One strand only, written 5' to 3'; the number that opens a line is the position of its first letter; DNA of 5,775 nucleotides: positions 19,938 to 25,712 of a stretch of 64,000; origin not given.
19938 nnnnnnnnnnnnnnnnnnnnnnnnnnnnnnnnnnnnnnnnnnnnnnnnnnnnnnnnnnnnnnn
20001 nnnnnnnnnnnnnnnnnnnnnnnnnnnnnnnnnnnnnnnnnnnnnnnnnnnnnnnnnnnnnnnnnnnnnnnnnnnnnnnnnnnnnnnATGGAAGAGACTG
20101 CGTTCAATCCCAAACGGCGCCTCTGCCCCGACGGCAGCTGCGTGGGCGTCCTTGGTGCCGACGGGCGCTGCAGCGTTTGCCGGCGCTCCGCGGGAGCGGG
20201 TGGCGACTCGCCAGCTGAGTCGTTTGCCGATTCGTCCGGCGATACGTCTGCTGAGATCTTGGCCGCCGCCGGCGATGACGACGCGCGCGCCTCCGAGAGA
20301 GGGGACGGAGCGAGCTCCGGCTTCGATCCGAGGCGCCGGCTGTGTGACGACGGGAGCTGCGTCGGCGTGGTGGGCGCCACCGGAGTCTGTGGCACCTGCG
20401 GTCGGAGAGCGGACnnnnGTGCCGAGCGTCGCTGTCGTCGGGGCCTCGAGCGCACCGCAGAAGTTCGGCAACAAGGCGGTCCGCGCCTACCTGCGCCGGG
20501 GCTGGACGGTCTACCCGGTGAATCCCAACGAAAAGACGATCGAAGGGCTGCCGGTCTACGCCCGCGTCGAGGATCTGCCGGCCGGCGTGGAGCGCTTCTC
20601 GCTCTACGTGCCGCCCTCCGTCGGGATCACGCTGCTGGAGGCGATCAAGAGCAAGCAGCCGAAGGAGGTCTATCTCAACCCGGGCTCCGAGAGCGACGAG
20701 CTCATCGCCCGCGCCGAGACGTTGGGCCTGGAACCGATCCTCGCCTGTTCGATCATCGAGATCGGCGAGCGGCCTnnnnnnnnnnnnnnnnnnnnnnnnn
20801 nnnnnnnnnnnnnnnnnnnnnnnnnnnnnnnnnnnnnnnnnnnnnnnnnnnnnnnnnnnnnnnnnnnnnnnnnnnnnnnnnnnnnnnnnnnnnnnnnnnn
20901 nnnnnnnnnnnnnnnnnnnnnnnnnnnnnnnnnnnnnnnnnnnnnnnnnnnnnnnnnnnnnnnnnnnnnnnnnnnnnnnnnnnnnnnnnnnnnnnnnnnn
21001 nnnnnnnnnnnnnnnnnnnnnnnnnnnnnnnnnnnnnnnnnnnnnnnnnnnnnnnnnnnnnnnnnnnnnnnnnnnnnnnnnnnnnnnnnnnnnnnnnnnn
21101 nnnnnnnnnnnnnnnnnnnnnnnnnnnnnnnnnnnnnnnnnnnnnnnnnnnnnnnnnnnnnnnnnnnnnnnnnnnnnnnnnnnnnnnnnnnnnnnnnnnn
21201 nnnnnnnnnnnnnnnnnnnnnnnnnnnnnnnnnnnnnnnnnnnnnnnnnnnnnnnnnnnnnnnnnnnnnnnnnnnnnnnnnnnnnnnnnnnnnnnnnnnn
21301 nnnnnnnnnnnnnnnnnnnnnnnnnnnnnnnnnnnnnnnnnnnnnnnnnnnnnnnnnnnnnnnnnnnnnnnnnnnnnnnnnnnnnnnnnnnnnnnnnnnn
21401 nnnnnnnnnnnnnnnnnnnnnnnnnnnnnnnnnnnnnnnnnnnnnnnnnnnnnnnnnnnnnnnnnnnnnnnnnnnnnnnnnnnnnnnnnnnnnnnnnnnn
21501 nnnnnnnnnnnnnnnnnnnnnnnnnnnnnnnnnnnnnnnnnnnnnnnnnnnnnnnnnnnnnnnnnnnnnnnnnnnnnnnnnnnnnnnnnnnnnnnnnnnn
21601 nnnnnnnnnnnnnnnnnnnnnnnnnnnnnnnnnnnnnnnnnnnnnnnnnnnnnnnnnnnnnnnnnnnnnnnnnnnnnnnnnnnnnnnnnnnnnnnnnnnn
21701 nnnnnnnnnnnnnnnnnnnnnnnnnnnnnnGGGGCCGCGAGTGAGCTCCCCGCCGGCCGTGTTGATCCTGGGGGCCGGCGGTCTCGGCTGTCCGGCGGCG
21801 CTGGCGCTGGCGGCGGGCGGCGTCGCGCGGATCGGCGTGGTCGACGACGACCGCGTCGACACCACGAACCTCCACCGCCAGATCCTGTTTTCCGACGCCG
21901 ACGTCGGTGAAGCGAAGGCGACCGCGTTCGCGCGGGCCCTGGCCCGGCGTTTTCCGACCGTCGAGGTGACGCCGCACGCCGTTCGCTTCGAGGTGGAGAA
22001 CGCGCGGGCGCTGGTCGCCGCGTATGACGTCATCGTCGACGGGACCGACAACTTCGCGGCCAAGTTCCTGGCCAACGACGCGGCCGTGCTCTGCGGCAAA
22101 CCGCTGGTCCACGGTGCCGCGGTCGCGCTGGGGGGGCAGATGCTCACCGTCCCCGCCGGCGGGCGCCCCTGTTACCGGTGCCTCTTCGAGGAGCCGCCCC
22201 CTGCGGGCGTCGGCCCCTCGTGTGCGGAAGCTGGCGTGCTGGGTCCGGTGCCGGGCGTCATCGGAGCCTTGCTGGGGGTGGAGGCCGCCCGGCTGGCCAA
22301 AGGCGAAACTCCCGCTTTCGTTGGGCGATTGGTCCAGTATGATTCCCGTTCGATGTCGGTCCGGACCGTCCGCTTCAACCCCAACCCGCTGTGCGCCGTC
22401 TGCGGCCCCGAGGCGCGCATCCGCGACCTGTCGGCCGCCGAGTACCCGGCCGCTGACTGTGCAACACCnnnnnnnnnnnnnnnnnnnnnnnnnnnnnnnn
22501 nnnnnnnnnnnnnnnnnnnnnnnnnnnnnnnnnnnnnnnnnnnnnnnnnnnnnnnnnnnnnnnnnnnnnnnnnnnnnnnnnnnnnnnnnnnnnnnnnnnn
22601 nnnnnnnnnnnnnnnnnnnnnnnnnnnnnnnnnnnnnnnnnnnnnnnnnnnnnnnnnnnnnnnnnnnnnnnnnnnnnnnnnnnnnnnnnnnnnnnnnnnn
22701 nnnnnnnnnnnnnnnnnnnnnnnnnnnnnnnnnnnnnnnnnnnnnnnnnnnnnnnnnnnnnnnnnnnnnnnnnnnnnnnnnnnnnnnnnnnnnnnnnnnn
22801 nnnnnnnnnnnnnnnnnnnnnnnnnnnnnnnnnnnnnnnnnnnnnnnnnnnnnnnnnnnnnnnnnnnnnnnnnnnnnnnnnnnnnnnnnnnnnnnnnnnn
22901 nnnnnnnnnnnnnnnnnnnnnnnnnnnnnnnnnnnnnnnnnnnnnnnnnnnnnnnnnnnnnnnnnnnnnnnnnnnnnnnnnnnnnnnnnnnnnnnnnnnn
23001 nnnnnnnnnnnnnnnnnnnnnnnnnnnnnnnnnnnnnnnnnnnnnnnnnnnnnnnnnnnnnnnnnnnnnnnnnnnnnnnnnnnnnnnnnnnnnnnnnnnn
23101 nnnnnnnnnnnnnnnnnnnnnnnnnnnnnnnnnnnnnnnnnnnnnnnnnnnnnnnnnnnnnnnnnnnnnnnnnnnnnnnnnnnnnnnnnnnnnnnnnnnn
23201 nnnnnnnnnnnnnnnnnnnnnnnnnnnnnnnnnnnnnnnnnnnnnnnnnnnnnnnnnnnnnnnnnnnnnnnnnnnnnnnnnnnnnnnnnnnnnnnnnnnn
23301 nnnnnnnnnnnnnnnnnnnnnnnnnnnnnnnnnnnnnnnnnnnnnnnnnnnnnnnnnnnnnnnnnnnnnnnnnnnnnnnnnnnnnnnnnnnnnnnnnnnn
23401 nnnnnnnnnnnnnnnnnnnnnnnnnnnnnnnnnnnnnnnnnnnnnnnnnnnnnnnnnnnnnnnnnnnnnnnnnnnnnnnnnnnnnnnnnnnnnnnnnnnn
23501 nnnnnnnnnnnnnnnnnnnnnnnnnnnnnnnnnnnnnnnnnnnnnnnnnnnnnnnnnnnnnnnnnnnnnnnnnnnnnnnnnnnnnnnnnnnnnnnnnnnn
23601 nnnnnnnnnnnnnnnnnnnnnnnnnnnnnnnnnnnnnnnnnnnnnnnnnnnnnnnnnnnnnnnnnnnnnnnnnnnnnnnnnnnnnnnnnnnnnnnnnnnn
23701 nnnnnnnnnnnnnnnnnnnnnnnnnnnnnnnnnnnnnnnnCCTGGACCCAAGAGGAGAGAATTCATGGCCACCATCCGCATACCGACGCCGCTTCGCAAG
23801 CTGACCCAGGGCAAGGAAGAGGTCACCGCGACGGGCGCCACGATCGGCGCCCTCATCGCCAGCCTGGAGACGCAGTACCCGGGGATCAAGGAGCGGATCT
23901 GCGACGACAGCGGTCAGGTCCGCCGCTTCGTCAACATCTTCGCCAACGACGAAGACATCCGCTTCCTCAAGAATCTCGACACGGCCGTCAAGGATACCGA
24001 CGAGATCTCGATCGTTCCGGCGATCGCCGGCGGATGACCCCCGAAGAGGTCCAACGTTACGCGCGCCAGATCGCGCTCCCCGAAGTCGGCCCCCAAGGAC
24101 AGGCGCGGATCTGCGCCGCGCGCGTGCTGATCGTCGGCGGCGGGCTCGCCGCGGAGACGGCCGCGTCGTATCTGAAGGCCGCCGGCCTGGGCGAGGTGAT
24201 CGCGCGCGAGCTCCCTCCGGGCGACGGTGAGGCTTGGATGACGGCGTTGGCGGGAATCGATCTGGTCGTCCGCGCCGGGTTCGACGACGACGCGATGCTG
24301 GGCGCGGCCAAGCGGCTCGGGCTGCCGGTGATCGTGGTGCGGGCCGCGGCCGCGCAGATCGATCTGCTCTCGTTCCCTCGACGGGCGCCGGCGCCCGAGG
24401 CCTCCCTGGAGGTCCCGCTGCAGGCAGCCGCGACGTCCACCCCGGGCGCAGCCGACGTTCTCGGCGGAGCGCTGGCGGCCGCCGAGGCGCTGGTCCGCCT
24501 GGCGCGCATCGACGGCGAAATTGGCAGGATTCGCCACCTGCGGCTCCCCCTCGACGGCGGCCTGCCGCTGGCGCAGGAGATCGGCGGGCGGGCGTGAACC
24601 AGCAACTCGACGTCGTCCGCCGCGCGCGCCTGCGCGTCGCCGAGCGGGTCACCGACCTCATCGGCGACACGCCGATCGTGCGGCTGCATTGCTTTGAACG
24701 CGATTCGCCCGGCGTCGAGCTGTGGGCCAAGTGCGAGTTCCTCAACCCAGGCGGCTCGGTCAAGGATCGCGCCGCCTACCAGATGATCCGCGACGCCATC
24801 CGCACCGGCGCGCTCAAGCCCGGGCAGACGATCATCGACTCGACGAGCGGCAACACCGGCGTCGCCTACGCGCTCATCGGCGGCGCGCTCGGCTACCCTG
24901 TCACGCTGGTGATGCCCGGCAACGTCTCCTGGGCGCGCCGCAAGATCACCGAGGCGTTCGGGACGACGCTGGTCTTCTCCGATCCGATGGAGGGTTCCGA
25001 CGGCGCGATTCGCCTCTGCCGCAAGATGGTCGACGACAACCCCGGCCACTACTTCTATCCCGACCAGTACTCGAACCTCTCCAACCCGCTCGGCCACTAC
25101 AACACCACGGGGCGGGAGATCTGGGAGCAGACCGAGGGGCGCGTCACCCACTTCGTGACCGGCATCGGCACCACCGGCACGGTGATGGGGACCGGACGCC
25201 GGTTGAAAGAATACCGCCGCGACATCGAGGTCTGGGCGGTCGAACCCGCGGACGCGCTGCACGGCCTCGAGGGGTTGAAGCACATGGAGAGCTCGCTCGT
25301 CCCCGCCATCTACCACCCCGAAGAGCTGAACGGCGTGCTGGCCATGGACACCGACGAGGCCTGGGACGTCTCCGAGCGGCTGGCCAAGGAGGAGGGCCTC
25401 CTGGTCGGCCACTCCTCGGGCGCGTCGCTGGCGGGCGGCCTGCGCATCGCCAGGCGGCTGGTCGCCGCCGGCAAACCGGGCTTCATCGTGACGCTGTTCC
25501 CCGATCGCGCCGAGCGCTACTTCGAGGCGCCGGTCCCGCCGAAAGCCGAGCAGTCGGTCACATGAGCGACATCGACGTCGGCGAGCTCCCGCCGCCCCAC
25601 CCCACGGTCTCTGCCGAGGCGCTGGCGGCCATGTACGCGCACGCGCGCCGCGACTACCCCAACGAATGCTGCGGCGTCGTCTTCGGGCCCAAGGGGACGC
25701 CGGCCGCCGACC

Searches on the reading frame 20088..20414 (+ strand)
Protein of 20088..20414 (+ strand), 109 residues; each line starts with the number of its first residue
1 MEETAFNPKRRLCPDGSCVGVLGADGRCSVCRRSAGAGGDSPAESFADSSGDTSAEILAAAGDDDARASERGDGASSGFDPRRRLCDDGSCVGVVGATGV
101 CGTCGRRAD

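Call 6: search_protein_families(library=pfam, proteins=[window:20088-20414:+], max_evalue=0.01)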
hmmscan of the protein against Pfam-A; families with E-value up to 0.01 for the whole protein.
window:20088-20414:+ (109 aa): 0 families

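Call 7: search_protein_families(library=ncbifam, proteins=[window:20088-20414:+], max_evalue=0.01)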
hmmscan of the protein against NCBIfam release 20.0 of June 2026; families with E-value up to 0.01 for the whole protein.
window:20088-20414:+ (109 aa): 0 families

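Call 84: find_related_loci(query=A3, collection=genome_contigs, flank=5000)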
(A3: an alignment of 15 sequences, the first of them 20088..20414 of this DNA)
Query A3 (109 aa) in genome_contigs; peptide patterns used: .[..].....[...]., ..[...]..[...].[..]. (x = any residue, [..] = any of these).
282 stretches matched a pattern; 187 encode a relative of the query (tblastn E <= 1e-3); the best 80 are kept; 80 distinct loci.
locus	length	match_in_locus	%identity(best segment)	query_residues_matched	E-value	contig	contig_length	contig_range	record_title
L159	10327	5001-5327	70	1-109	2e-42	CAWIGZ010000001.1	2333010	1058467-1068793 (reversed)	MAG: uncultured proteobacterium isolate MFD05502.bin.2.69 genome assembly, contig: contig_1004, whole genome shotgun seq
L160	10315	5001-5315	71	1-109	4e-42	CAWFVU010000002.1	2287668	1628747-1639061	MAG: uncultured proteobacterium isolate MFD04967.bin.2.10 genome assembly, contig: contig_1530, whole genome shotgun seq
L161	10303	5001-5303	68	1-105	2e-39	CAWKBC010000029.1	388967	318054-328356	MAG: uncultured proteobacterium isolate MFD04540.bin.3.176 genome assembly, contig: contig_6117, whole genome shotgun se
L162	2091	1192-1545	55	1-109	3e-30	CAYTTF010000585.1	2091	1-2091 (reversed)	MAG TPA_asm: uncultured Myxococcales bacterium isolate binchicken_co54_184 genome assembly, contig: NODE_123848_length_2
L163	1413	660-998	56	1-108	2e-28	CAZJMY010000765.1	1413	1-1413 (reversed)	MAG TPA_asm: uncultured Myxococcales bacterium isolate binchicken_co84_298 genome assembly, contig: k141_2131308, whole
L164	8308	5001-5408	44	2-108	7e-28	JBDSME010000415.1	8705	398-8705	MAG: Polyangia bacterium isolate cluster1_bin.386 k127_10859145, whole genome shotgun sequence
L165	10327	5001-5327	53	1-109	6e-28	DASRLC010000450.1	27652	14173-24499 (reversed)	MAG TPA_asm: Polyangia bacterium isolate SMAG_U10178 k141_430902, whole genome shotgun sequence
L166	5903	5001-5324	58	1-108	4e-28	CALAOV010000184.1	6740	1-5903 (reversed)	MAG TPA_asm: uncultured Myxococcales bacterium isolate ERR1034454_bin.31_CONCOCT_v1.1_MAG genome assembly, contig: ERZ17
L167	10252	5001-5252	57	3-105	7e-28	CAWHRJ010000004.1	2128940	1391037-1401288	MAG: uncultured proteobacterium isolate MFD06714.bin.2.117 genome assembly, contig: contig_17567, whole genome shotgun s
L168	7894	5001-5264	54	1-109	2e-27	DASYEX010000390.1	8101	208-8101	MAG TPA_asm: Polyangia bacterium isolate SMAG_U4998 k141_1882044, whole genome shotgun sequence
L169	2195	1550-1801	56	1-104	3e-27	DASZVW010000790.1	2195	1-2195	MAG TPA_asm: Polyangia bacterium isolate SMAG_U6141 k141_162859, whole genome shotgun sequence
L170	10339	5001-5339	50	1-108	5e-27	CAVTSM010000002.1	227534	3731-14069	MAG: uncultured proteobacterium isolate MFD09368.bin.2.175 genome assembly, contig: contig_10311, whole genome shotgun s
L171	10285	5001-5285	51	3-109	5e-27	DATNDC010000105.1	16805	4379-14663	MAG TPA_asm: Polyangia bacterium isolate SMAG_U11232 k141_1783492, whole genome shotgun sequence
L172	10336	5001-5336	50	1-107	6e-26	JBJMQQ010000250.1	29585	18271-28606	MAG: Polyangia bacterium isolate H2_16_all_fractions_metab_conc_60_70_13 k255_7835090, whole genome shotgun sequence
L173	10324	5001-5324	49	2-106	2e-25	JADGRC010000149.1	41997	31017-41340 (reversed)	MAG: Proteobacteria bacterium isolate Chersky_194 k127_6045153, whole genome shotgun sequence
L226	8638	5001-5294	39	9-108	2e-16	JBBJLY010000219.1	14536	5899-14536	MAG: Kofleriaceae bacterium isolate RUP_SRG_46 NODE_7937_length_14536_cov_5.108556, whole genome shotgun sequence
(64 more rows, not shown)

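Call 89: search_protein_families(library=padloc, proteins=[window:20088-20414:+], max_evalue=0.001)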
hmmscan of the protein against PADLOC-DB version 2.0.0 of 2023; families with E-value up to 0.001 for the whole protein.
window:20088-20414:+ (109 aa): 0 families

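Call 95: predict_structure(alignment_id=A3)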
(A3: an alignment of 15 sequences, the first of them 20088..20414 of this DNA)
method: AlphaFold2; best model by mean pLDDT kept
length: 109 residues; sequences in the alignment: 15
mean_pLDDT: 59.7   pTM: 0.24
mean pLDDT of the five models: 59.7, 58.9, 57.7, 56.6, 52.5
residues with pLDDT >= 90: 0; 70-90: 29; 50-70: 43; < 50: 37
segments of 3 or more residues with pLDDT < 50: 39-42, 44-49, 52-56, 61-76
pLDDT, mean of each block of 10 residues (from residue 1): 54 63 78 63 46 49 46 46 61 77 76
secondary structure, 60 per line:
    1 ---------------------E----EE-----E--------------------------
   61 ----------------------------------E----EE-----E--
elements in order:

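Call 99: search_protein_families(library=pfam, proteins=[L226:4980-5597:+, L226:5570-6289:+, L226:6223-6570:+, L226:6488-6946:+, L226:6873-7403:+, L226:7410-7700:+, L226:7785-8069:+, L226:7949-8347:+], max_evalue=0.01)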
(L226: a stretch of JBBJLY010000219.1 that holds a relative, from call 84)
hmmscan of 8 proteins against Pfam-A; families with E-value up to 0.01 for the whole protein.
L226:4980-5597:+ (206 aa): 0 families

L226:5570-6289:+ (240 aa): 5 families
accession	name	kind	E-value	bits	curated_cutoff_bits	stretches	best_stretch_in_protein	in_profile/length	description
PF00899.27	ThiF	-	2.9e-42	144.9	28.1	1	12-220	21-237/238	ThiF family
PF13241.12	NAD_binding_7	-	0.00052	21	22.1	1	13-127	9-90/104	Putative NAD(P)-binding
PF02737.24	3HCDH_N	-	0.00055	20.3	22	1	14-105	2-85/180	3-hydroxyacyl-CoA dehydrogenase, NAD binding domain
PF03721.20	UDPG_MGDP_dh_N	-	0.0014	18.7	27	1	13-53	2-42/187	UDP-glucose/GDP-mannose dehydrogenase family, NAD binding domain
PF03435.24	Sacchrp_dh_NADP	-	0.0089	16.8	25.1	0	16-129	3-98/129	Saccharopine dehydrogenase NADP binding domain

L226:6223-6570:+ (116 aa): 1 family
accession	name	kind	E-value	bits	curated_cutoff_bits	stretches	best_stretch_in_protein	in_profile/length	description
PF02597.26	ThiS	-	1.8e-10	41.6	22.5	1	27-113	1-76/76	ThiS family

L226:6488-6946:+ (153 aa): 0 families

L226:6873-7403:+ (177 aa): 1 family
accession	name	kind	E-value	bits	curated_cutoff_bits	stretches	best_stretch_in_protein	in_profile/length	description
PF14464.11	Prok-JAB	-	1.4e-06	28.6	25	1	35-85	3-46/114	Prokaryotic homologs of the JAB domain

L226:7410-7700:+ (97 aa): 1 family
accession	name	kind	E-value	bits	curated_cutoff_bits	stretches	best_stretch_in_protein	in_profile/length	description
PF02635.20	DsrE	-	2.3e-05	25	22.7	1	16-94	20-114/116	DsrE/DsrF-like family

L226:7785-8069:+ (95 aa): 0 families

L226:7949-8347:+ (133 aa): 2 families
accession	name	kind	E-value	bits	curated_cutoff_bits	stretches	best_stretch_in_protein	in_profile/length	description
PF01206.22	TusA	-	1.9e-16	60.1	28.6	1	61-129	2-69/70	Sulfurtransferase TusA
PF10006.14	DUF2249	-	0.0056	16.9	29.5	1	62-98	2-38/70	Uncharacterized conserved protein (DUF2249)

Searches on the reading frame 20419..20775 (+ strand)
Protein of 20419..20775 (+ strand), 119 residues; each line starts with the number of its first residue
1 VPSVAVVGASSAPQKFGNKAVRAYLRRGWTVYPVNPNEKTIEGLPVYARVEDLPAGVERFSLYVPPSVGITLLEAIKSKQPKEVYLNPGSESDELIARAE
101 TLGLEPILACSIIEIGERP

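Call 6: search_protein_families(library=pfam, proteins=[window:20419-20775:+], max_evalue=0.01)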
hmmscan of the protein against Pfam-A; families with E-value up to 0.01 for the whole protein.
window:20419-20775:+ (119 aa): 2 families
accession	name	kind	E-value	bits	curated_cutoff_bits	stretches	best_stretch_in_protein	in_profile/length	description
PF13380.12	CoA_binding_2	-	1.7e-26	93.4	22.8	1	3-114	2-114/116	CoA binding domain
PF02629.25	CoA_binding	-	2.7e-05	25.3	22.3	1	3-66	5-73/97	CoA binding domain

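Call 7: search_protein_families(library=ncbifam, proteins=[window:20419-20775:+], max_evalue=0.01)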
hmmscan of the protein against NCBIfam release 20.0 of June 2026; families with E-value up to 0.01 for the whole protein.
window:20419-20775:+ (119 aa): 4 families
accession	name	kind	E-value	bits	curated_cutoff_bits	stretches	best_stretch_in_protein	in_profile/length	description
TIGR02717.1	AcCoA-syn-alpha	equivalog_domain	9.4e-13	47.6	567.15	1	3-81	9-89/447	acetate--CoA ligase alpha subunit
NF045494.1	AcCoALig_Archglob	equivalog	4e-09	35.4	1200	1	3-81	226-306/665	acetate--CoA ligase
NF045492.1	HydPropCoALig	equivalog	1.1e-06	27.3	1300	1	3-79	256-334/700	3-hydroxypropionate--CoA ligase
NF045493.1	HydDutCoALig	equivalog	0.0015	17.2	1300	1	3-84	11-93/698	4-hydroxybutyrate--CoA ligase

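Call 89: search_protein_families(library=padloc, proteins=[window:20419-20775:+], max_evalue=0.001)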
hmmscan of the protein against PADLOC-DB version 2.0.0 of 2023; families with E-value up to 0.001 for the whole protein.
window:20419-20775:+ (119 aa): 0 families

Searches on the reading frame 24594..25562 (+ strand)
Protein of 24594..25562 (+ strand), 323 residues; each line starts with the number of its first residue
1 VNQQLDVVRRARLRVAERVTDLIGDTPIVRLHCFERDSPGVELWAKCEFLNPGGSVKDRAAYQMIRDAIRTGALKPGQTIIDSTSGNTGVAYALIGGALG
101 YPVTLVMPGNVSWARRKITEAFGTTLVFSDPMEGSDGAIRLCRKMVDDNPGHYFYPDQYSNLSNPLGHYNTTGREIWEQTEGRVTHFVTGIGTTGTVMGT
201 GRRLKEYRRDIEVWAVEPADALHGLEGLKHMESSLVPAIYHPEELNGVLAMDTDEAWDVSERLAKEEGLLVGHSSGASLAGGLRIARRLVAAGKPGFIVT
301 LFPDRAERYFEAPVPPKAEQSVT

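Call 6: search_protein_families(library=pfam, proteins=[window:24594-25562:+], max_evalue=0.01)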
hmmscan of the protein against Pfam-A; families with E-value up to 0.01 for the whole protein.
window:24594-25562:+ (323 aa): 1 family
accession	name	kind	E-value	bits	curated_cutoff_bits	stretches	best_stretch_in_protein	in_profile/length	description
PF00291.31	PALP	-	2.6e-64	217.8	35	1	19-291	1-285/295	Pyridoxal-phosphate dependent enzyme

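Call 7: search_protein_families(library=ncbifam, proteins=[window:24594-25562:+], max_evalue=0.01)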
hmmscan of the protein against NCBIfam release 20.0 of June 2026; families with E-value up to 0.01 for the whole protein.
window:24594-25562:+ (323 aa): 33 families (the best 25 are shown)
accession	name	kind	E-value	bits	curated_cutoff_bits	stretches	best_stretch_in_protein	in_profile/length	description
TIGR01138.1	cysM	equivalog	9.4e-98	327.3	394.2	1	19-312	2-287/290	cysteine synthase B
TIGR01136.1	cysKM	subfamily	2.1e-96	322.8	344.15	1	20-312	2-296/299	cysteine synthase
TIGR01139.1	cysK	equivalog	2.4e-82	276.6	350.95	1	20-312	2-295/298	cysteine synthase A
NF008735.0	PRK11761.1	equivalog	7.6e-79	265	413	1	17-312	4-291/296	cysteine synthase CysM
NF007989.0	PRK10717.1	equivalog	1.3e-73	248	387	1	15-310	4-313/334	cysteine synthase A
TIGR01137.1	cysta_beta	equivalog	3e-71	240.4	510.25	1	16-310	2-306/457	cystathionine beta-synthase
TIGR03945.1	PLP_SbnA_fam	equivalog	8.2e-54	182.7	349.95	1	20-311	2-296/304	2,3-diaminopropionate biosynthesis protein SbnA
NF053679.1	CysteaSynCapA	equivalog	8.5e-48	162.8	600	1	13-311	4-316/329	cysteate synthase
NF052478.1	CystDsulMYC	equivalog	3.4e-17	62.8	600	1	38-311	34-322/354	L-cysteine desulfhydrase Cds1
NF045641.2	BHydaspDhtseBhcB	equivalog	6.9e-15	55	550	1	14-224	9-209/312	beta-hydroxyaspartate dehydratase BhcB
NF006094.0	PRK08246.1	subfamily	1.1e-13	51.2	331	1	14-221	12-203/310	serine/threonine dehydratase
NF005454.0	PRK07048.1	equivalog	1.5e-13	50.6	452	1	15-230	15-220/324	threo-3-hydroxy-L-aspartate ammonia-lyase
NF005292.0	PRK06815.1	equivalog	6.5e-12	45.1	371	1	16-222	12-208/320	threonine/serine dehydratase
NF004170.0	PRK05638.1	equivalog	3.7e-10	39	421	1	15-197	56-225/442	threonine synthase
NF005147.0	PRK06608.1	equivalog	8.1e-10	38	380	1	16-229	15-218/339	serine/threonine dehydratase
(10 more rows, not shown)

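Call 38: search_solved_structures(query=window:24594-25562:+, show_alignments=1, max_evalue=1e-30)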
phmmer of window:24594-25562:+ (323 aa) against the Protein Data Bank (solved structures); distinct sequences matched with E-value up to 1e-30: 105 (the best 60 are shown).
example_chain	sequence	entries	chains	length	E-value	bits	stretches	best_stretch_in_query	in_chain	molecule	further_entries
2egu_A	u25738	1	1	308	7.8e-65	222.4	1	14-314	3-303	Cysteine synthase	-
4il5_A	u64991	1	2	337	3e-64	220.5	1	9-312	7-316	Cysteine synthase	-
4jbn_A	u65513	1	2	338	3e-64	220.5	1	9-312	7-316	Cysteine synthase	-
4jbl_A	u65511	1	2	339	3e-64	220.5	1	9-312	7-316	Cysteine synthase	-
2pqm_A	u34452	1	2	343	3.2e-64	220.4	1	9-312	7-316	Cysteine synthase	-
3bm5_A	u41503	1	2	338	3.4e-64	220.3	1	10-312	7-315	Cysteine synthase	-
2jc3_A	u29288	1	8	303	1.6e-63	218.1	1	21-312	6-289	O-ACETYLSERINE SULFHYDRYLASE B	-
1z7w_A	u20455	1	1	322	2e-63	217.8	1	14-311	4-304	Cysteine synthase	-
2isq_A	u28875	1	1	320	2.9e-63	217.3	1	14-311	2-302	Cysteine synthase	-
1z7y_A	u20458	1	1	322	1.4e-62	215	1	14-311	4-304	Cysteine synthase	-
2v03_A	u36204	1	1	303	2.2e-62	214.4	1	21-312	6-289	Cysteine synthase B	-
2bhs_A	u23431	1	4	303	3.4e-62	213.7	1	21-312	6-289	CYSTEINE SYNTHASE B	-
6kr5_A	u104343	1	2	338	5.6e-62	213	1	8-314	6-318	Cysteine synthase 3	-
4aec_A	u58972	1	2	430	1.3e-61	211.8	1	13-315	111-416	CYSTEINE SYNTHASE, MITOCHONDRIAL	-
2bht_A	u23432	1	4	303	2.3e-61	211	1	21-312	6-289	CYSTEINE SYNTHASE B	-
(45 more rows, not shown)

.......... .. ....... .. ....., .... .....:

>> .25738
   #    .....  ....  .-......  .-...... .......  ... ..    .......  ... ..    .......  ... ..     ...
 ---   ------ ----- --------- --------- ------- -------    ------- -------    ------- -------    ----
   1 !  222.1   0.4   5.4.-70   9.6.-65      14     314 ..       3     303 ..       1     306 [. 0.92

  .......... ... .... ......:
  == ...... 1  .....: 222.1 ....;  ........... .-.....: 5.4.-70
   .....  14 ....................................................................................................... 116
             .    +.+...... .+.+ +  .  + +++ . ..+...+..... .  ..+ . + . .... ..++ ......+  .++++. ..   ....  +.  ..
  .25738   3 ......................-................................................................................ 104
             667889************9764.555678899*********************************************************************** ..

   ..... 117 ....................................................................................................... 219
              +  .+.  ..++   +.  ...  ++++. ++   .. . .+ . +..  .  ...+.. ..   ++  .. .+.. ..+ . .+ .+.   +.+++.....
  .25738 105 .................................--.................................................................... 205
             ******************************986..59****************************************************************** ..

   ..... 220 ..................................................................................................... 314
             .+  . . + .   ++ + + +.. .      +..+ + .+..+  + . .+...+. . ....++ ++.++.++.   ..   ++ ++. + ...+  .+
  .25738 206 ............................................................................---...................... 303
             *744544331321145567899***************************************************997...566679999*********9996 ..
